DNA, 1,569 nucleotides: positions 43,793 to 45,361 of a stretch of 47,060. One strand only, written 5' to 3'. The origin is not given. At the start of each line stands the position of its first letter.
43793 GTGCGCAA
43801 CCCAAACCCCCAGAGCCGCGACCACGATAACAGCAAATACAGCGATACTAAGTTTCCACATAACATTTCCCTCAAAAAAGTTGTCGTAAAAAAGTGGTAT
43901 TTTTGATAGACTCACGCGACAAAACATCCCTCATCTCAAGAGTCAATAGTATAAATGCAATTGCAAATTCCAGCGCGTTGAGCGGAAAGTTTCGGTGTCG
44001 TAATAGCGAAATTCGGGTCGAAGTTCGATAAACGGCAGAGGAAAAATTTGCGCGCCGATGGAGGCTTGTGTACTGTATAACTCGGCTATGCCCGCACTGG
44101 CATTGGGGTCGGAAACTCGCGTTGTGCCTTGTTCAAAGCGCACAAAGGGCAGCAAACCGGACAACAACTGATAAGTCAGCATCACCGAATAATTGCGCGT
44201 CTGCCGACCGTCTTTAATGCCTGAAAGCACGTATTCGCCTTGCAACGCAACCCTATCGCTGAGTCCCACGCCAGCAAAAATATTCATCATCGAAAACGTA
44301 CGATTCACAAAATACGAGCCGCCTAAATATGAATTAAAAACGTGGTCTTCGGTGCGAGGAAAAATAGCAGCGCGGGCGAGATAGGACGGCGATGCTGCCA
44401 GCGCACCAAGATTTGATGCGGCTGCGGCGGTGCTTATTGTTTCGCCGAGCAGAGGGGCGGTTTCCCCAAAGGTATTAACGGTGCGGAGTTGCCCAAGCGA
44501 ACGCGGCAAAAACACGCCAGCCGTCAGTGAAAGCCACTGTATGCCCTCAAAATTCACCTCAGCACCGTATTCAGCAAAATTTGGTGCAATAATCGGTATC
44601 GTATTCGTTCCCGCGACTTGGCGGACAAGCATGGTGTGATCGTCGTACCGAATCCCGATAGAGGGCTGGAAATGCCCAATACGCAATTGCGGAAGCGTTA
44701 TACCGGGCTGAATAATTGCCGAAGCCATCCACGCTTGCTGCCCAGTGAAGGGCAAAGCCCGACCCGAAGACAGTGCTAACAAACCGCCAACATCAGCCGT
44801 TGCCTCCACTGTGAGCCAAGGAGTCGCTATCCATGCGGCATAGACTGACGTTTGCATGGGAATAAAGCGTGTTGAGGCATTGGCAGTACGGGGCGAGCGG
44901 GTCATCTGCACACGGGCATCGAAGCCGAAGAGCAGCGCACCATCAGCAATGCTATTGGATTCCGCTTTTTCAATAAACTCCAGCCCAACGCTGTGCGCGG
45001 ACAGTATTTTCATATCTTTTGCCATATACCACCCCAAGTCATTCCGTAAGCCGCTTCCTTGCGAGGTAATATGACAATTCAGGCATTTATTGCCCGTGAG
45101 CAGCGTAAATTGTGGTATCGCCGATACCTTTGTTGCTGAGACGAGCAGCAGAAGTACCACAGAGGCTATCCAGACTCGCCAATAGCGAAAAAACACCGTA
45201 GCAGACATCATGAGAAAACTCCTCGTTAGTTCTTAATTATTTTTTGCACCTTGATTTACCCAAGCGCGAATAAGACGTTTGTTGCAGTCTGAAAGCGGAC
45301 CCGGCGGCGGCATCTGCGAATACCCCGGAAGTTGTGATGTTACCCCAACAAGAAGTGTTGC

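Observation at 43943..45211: Cyc2-like fused cytochrome-porin: candidate outer-membrane Fe(II) oxidase or extracellular electron conduit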

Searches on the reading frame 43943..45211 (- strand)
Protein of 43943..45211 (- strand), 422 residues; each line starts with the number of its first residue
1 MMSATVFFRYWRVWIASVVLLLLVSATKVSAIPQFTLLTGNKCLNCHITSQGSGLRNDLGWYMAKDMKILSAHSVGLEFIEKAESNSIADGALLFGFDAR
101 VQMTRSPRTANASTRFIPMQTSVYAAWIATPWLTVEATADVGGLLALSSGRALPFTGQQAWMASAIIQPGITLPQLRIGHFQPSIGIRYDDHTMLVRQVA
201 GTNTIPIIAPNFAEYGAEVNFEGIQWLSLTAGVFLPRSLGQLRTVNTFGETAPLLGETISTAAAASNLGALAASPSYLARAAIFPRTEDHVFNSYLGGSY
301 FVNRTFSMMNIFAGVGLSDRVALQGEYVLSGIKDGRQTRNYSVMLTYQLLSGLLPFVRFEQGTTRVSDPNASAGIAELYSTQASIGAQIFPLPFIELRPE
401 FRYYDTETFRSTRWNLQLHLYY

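Call 3: search_protein_families(library=pfam, proteins=[window:43943-45211:-], max_evalue=0.1)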
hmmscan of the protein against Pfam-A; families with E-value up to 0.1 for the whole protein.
window:43943-45211:- (422 aa): 0 families

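Call 4: search_protein_families(library=ncbifam, proteins=[window:43943-45211:-], max_evalue=0.1)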
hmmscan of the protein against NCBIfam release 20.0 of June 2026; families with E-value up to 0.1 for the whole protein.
window:43943-45211:- (422 aa): 0 families

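Call 5: find_homologous_proteins(query=window:43943-45211:-, max_evalue=0.001)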
Query window:43943-45211:- (422 aa): 192 proteins with E <= 0.001 among 8000 candidates; the best 120 are listed.
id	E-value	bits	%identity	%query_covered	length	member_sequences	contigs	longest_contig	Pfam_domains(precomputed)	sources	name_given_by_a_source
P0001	8.9e-279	942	100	100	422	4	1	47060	-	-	-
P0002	9.1e-224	761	78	100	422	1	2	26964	-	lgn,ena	-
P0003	1.2e-219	747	80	95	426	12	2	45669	-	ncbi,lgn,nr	ncbi:MAG: hypothetical protein JNN25_03880 [Candidatus Kapabacteria bacterium]|nr:hypothetical prote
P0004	2.3e-219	746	78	97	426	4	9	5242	-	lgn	-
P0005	4.0e-215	732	79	94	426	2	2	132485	-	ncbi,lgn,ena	-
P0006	9.4e-215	731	77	96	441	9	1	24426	-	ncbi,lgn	-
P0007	1.0e-202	692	73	99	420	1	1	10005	-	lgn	-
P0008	4.6e-189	647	74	87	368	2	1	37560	-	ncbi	-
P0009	7.6e-167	573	60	99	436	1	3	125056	-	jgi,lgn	jgi:hypothetical protein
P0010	2.4e-165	568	60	97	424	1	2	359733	-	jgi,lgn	jgi:hypothetical protein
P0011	3.2e-154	532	58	95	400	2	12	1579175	-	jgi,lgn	jgi:hypothetical protein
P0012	1.7e-148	513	53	99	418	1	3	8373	-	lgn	-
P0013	2.6e-147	509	56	95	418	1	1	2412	-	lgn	-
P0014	1.9e-146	506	54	97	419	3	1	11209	-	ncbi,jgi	jgi:hypothetical protein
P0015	1.2e-145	504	55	95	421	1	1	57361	-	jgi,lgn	jgi:hypothetical protein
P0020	1.2e-131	458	50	96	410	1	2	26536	-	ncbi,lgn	-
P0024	1.1e-123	431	49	95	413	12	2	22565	-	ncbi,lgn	-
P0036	3.2e-118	413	50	97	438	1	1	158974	-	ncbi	-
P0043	2.3e-103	364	47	94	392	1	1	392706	-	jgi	jgi:hypothetical protein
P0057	3.0e-90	321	42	96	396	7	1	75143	-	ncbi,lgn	-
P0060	1.5e-87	312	42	96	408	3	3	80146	-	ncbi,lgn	-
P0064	8.8e-86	306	41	97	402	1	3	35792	-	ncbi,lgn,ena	-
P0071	8.2e-82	293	40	93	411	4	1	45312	-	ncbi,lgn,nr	ncbi:MAG: hypothetical protein Q8O92_16065 [Candidatus Latescibacter sp.]|nr:hypothetical protein [C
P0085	7.5e-80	287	42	94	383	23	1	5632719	-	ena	-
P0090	5.4e-79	284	42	94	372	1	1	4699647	-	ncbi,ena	-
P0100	2.5e-78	282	38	96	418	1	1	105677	-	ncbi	-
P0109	4.7e-77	278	38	96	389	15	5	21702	-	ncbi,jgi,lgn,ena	ncbi:MAG: hypothetical protein ACK5BQ_03770 [Ignavibacteria bacterium]|jgi:hypothetical protein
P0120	1.1e-75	273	40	94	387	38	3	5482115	-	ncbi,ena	-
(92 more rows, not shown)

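Call 6: search_solved_structures(query=window:43943-45211:-, max_evalue=10)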
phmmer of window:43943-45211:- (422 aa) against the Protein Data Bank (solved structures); distinct sequences matched with E-value up to 10: 0.
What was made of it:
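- Closest known: OprP / OprO phosphate-selective porins. Different: About 11% identity and no sequence-level hit (calls 3, 6).
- Tried and rejected: PDB sequence search: no hit even at E<=10 (call 6).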

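Call 17: find_encoding_contigs(protein=P0010, flank=8000, max_places=2)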
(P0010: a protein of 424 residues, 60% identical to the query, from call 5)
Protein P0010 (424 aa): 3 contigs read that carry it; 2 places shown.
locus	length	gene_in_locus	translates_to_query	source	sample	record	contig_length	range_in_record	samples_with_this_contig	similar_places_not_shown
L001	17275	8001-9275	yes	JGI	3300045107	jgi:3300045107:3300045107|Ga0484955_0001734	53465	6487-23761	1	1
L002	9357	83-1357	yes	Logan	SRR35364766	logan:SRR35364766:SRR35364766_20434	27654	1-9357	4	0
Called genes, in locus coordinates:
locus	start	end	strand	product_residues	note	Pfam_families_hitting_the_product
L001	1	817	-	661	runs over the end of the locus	PF01807:Zn_ribbon_DnaG, PF08275:DNAG_N, PF01751:Toprim, PF13155:Toprim_2, PF13362:Toprim_3, PF13662:Toprim_4, PF10410:DnaB_bind (weak)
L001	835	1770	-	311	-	PF05719:GPP34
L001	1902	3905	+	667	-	PF07715:Plug, PF00593:TonB_dep_Rec_b-barrel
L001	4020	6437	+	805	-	PF28559:TPR_SusR (faint), PF13374:TPR_10 (faint), PF00515:TPR_1 (faint), PF13424:TPR_12, PF24885:TPR_NPHP3 (weak), PF13424:TPR_12, PF00512:HisKA, PF02518:HATPase_c, +3 more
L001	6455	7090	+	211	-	PF00072:Response_reg, PF00196:GerE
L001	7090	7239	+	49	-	-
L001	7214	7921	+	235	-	-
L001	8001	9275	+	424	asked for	-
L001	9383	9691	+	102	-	-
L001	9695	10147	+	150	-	PF07366:SnoaL (weak), PF12680:SnoaL_2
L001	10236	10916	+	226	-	PF04264:YceI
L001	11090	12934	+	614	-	PF00355:Rieske, PF22073:Cep192_D4 (faint), PF18962:Por_Secre_tail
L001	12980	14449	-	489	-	PF02016:Peptidase_S66, PF17676:Peptidase_S66C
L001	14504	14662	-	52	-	-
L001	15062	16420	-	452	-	PF18962:Por_Secre_tail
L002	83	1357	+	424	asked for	-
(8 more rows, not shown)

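Call 18: find_encoding_contigs(protein=P0085, flank=8000, max_places=2)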
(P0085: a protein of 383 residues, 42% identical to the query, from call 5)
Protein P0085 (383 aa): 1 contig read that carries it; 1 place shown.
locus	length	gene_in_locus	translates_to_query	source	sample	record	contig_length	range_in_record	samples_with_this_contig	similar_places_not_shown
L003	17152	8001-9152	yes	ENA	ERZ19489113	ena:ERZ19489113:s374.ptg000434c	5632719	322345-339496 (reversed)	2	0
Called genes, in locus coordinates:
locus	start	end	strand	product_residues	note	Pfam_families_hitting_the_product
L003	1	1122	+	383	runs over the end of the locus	-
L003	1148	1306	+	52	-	-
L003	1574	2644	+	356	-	-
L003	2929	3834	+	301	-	-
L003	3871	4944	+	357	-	-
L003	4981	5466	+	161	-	-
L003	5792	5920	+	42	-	-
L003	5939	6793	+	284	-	-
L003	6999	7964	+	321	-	-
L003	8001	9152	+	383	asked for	-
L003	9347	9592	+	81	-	-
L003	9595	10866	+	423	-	PF13175:AAA_15 (weak), PF13304:AAA_21, PF13175:AAA_15 (weak)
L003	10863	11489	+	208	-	-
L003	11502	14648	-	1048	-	PF00133:tRNA-synt_1, PF09334:tRNA-synt_1g (weak), PF08264:Anticodon_1, PF19302:DUF5915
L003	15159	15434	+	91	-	-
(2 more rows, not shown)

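Call 21: predict_structure(alignment_id=A1)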
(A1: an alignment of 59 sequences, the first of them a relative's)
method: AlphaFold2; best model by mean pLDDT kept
length: 422 residues; sequences in the alignment: 59
mean_pLDDT: 91.3   pTM: 0.84
mean pLDDT of the five models: 91.3, 89.7, 89.8, 89.0, 86.9
residues with pLDDT >= 90: 331; 70-90: 68; 50-70: 13; < 50: 10
segments of 3 or more residues with pLDDT < 50: 1-3, 25-31
pLDDT, mean of each block of 10 residues (from residue 1): 57 80 46 78 84 79 89 91 88 93 93 94 96 96 96 95 96 95 88 89 93 97 93 98 95 96 96 98 95 97 97 96 98 95 97 97 96 96 97 95 97 96 87
secondary structure, 60 per line:
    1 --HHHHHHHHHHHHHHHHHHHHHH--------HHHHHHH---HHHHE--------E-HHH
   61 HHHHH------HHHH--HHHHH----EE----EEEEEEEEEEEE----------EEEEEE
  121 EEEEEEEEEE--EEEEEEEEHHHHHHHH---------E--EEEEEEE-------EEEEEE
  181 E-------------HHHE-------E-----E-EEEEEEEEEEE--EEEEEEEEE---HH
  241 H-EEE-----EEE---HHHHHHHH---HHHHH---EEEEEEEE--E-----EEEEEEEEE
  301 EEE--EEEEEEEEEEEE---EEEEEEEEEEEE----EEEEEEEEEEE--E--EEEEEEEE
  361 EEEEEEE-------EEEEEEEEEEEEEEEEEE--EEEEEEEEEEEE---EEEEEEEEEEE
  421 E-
elements in order: H3-24 H33-39 H43-46 H58-65 H72-75 H78-82 E93-104 E115-130 E133-140 H141-148 E161-167 E175-181 E214-224 E227-235 E243-245 E251-253 H257-264 H268-272 E276-283 E292-303 E306-317 E321-332 E337-347 E353-367 E375-392 E395-406 E410-421
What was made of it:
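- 43943..45211 (-): Fused monoheme cytochrome-porin, 422 aa. Signal peptide aa 1-31 (nt 45119-45211). Heme region aa 32-~92 with CLNCH at aa 43-47 (nt 45071-45085). 16-strand barrel aa 93-422. C-terminal signal ...LQLHLYY. AlphaFold2 barrel: call 21.
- Checked: AlphaFold2 gives mean pLDDT 91.3 and pTM 0.84, with 16 long beta-strands from residue 93 to 421 (call 21).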

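Call 24: fold_search(model_id=the predicted structure, library=pdb)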
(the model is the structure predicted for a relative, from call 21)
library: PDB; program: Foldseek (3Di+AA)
matches with E <= 10: 1082; with E <= 0.001: 283
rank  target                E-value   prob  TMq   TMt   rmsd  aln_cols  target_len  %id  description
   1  2o4v_A                3.6e-12  1.00  0.50  0.51   7.6       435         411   11  An arginine ladder in OprP mediates phosphate specific transfer across the outer membrane (released 2006-12-26)
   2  2y2x_A                5.3e-12  1.00  0.39  0.43  13.0       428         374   12  Crystal Structure of Pseudomonas Aeruginosa OpdK with Vanillate (released 2011-12-28)
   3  3wi4                  5.6e-12  1.00  0.48  0.62   6.1       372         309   11  Crystal structure of wild-type PorB from Neisseria meningitidis serogroup B (released 2014-01-01)
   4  3sys_B                7.0e-12  1.00  0.39  0.42  13.1       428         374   12  Improved crystal structure of Pseudomonas aeruginosa OccK1 (OpdK) (released 2012-02-08)
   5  2y2x_B                1.3e-11  1.00  0.39  0.42  13.1       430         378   12  Crystal Structure of Pseudomonas Aeruginosa OpdK with Vanillate (released 2011-12-28)
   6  4rjw                  2.3e-11  1.00  0.51  0.51   6.8       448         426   11  Crystal structure of Pseudomonas aeruginosa OprO (released 2015-10-21)
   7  6ehe                  3.3e-11  1.00  0.45  0.61   6.6       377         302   10  OmpTdeltaL8 (loop L8 deletion mutant of OmpT), an outer membrane protein of Vibrio cholerae (released 2018-04-25)
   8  2qtk_B                3.3e-11  1.00  0.39  0.43  13.1       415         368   12  Crystal Structure of the outer membrane protein opdK from Pseudomonas aeruginosa (released 2008-06-24)
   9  3wi5                  3.9e-11  1.00  0.44  0.57   6.5       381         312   12  Crystal structure of the Loop 7 mutant PorB from Neisseria meningitidis serogroup B (released 2014-01-01)
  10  5dl8_A                3.9e-11  1.00  0.38  0.40  14.8       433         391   12  Crystal structure of Acinetobacter baumannii OccAB4 (released 2016-02-03)
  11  6ehb_C                4.9e-11  1.00  0.49  0.63   7.3       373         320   11  OmpU, an outer membrane protein, of Vibrio cholerae (released 2018-04-25)
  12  4rjx                  5.5e-11  1.00  0.52  0.52   6.8       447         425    9  Crystal structure of the OprO mutant protein F62Y/D114Y (released 2015-10-21)
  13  3t24_C                6.2e-11  1.00  0.40  0.45   9.9       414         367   11  Crystal structure of Pseudomonas aeruginosa OpdQ (released 2012-02-08)
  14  5dl7                  8.2e-11  1.00  0.42  0.44   7.9       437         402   12  Crystal structure of Acinetobacter baumannii OccAB3 (released 2016-02-03)
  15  5ldv                  1.0e-10  1.00  0.41  0.42  10.6       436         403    9  Crystal Structures of MOMP from Campylobacter jejuni (released 2016-10-26)
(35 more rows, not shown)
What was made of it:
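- Closest known: OprP / OprO phosphate-selective porins. Same: They are the best structural matches to the predicted barrel (E 3.6e-12 and 2.3e-11, TM about 0.5; call 24).
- Checked: The best Foldseek PDB matches are OprP (2o4v, E 3.6e-12) and OprO (4rjw), followed by other 16-18-strand porins (call 24).
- A confident 16-strand barrel (call 21) with OprP/OprO as best fold matches (call 24). The best fold matches are phosphate porins (call 24).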

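Call 36: find_encoding_contigs(protein=P0043, flank=6000, max_places=1)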
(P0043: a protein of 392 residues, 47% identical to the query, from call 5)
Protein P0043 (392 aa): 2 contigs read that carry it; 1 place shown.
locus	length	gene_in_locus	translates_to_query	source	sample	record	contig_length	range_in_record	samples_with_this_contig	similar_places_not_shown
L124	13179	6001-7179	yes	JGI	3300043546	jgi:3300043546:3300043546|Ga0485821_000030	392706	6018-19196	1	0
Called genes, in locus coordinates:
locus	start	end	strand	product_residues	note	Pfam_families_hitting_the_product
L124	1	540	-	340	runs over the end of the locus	PF01075:Glyco_transf_9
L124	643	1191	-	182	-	PF13505:OMP_b-brl (weak)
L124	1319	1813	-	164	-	PF13505:OMP_b-brl (weak)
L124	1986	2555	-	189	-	PF13505:OMP_b-brl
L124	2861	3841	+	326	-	PF02388:FemAB (weak), PF13480:Acetyltransf_6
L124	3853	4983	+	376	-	PF00534:Glycos_transf_1, PF13692:Glyco_trans_1_4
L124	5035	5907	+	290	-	PF00892:EamA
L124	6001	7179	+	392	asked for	-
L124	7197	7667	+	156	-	PF00355:Rieske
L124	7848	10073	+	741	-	-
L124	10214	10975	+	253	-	-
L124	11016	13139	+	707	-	PF16177:ACAS_N, PF00501:AMP-binding, PF13193:AMP-binding_C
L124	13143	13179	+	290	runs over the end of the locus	PF02517:Rce1-like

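Call 37: find_encoding_contigs(protein=P0109, flank=6000, max_places=1)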
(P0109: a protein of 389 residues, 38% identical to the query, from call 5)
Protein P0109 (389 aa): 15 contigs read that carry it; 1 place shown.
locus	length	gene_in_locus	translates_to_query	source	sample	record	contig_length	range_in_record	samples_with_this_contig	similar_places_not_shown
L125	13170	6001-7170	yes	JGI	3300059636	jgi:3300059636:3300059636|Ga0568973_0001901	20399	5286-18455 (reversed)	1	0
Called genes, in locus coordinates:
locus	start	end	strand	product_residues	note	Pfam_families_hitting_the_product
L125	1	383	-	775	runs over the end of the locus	?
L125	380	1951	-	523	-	PF00221:Lyase_aromatic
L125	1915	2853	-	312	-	-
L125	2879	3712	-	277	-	PF00149:Metallophos, PF12850:Metallophos_2 (weak)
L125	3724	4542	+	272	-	PF02548:Pantoate_transf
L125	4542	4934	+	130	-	PF07635:PSCyt1 (weak)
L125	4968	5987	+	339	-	-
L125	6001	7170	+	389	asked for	-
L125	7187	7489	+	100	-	-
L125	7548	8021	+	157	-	PF00355:Rieske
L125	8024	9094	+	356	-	PF22458:RsmF-B_ferredox (weak), PF01728:FtsJ (weak), PF01189:Methyltr_RsmB-F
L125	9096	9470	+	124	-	PF04134:DCC1-like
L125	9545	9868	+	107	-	-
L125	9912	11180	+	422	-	PF02441:Flavoprotein, PF04127:DFP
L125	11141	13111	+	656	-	PF00005:ABC_tran, PF02463:SMC_N (faint), PF00004:AAA (faint), PF13304:AAA_21 (faint), PF12848:ABC_tran_Xtn, PF00005:ABC_tran, PF16326:ABC_tran_CTD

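Call 38: find_encoding_contigs(protein=P0071, flank=6000, max_places=1)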
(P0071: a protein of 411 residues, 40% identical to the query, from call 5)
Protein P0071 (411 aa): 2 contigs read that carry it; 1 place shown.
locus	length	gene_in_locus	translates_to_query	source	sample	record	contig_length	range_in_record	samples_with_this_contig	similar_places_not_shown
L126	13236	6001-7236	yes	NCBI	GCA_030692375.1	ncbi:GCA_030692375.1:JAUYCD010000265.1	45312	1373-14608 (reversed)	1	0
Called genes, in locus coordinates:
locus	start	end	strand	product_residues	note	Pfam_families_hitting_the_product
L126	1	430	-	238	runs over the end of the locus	PF00483:NTP_transferase, PF12804:NTP_transf_3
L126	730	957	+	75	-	-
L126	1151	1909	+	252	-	PF23023:Anti-Pycsar_Apyc1 (weak), PF00753:Lactamase_B, PF12706:Lactamase_B_2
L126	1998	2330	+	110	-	PF08463:EcoEI_R_C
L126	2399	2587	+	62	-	-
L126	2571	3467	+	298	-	PF01972:SDH_protease, PF25145:NfeD1b_N (weak)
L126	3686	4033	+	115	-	-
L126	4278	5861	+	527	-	PF07969:Amidohydro_3, PF01979:Amidohydro_1, PF07969:Amidohydro_3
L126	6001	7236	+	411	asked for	-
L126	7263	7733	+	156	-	PF00355:Rieske (weak)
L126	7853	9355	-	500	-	PF09492:Pec_lyase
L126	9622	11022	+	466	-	PF02447:GntP_permease (weak)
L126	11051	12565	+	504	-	PF00370:FGGY_N, PF02782:FGGY_C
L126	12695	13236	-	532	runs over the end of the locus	PF00675:Peptidase_M16, PF05193:Peptidase_M16_C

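Call 39: find_encoding_contigs(protein=P0057, flank=6000, max_places=1)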
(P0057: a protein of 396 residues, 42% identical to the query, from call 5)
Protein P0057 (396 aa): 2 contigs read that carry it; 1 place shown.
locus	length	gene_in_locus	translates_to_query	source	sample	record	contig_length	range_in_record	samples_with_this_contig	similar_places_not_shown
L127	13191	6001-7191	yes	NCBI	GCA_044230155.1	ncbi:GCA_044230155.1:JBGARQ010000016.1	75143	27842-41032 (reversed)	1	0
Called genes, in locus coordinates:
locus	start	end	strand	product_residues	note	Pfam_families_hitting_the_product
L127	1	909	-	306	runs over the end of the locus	PF19420:DDAH_eukar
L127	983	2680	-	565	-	PF07719:TPR_2 (faint), PF13176:TPR_7 (faint), PF13181:TPR_8 (faint), PF13374:TPR_10 (faint), PF13424:TPR_12, PF00515:TPR_1 (weak), PF13424:TPR_12, PF00211:Guanylate_cyc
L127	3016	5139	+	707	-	PF04371:PAD_porph, PF18962:Por_Secre_tail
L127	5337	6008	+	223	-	-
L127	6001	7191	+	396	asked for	-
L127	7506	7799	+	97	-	-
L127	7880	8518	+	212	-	PF04264:YceI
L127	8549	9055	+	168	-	-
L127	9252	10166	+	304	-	PF07635:PSCyt1 (faint)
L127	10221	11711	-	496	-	-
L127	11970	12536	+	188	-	-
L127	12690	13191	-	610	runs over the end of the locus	PF17874:TPR_MalT, PF14938:SNAP (weak), PF13424:TPR_12, PF24885:TPR_NPHP3 (weak), PF00515:TPR_1, PF13374:TPR_10, PF13424:TPR_12, PF06580:His_kinase, +13 more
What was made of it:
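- The same pattern holds in loci from distant homologs at 38-60% identity (calls 17, 36-39).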

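Call 46: find_related_loci(query=A1, collection=metagenome_contigs, flank=5000)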
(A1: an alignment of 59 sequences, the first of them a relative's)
Query A1 (422 aa) in metagenome_contigs; peptide patterns used: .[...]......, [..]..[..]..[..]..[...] (x = any residue, [..] = any of these).
153 stretches matched a pattern; 69 encode a relative of the query (tblastn E <= 1e-3); 69 distinct loci.
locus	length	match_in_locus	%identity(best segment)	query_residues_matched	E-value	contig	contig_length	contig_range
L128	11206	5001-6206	79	21-422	0e+0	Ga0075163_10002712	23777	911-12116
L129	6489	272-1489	54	15-422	1e-152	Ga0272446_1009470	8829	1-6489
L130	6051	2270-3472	49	18-422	4e-126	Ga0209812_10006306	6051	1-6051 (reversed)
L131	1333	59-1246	41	18-422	1e-97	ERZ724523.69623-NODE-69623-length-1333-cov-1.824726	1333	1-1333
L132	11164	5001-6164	38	20-422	1e-89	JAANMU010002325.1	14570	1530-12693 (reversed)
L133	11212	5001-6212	46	15-422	1e-120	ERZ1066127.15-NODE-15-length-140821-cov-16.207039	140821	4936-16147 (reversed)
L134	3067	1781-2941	40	16-422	1e-87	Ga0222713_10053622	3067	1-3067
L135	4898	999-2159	39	10-422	9e-86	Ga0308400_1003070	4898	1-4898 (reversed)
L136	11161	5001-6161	39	18-422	2e-85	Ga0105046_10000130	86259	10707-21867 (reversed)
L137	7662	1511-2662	39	30-422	2e-85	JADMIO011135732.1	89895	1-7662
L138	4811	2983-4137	39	15-422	4e-85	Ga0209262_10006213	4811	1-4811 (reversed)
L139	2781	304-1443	37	18-422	1e-85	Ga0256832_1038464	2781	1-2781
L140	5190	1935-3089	37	15-422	7e-84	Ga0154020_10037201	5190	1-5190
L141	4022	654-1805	38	10-422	7e-84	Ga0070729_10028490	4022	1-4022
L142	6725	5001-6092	40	28-422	2e-83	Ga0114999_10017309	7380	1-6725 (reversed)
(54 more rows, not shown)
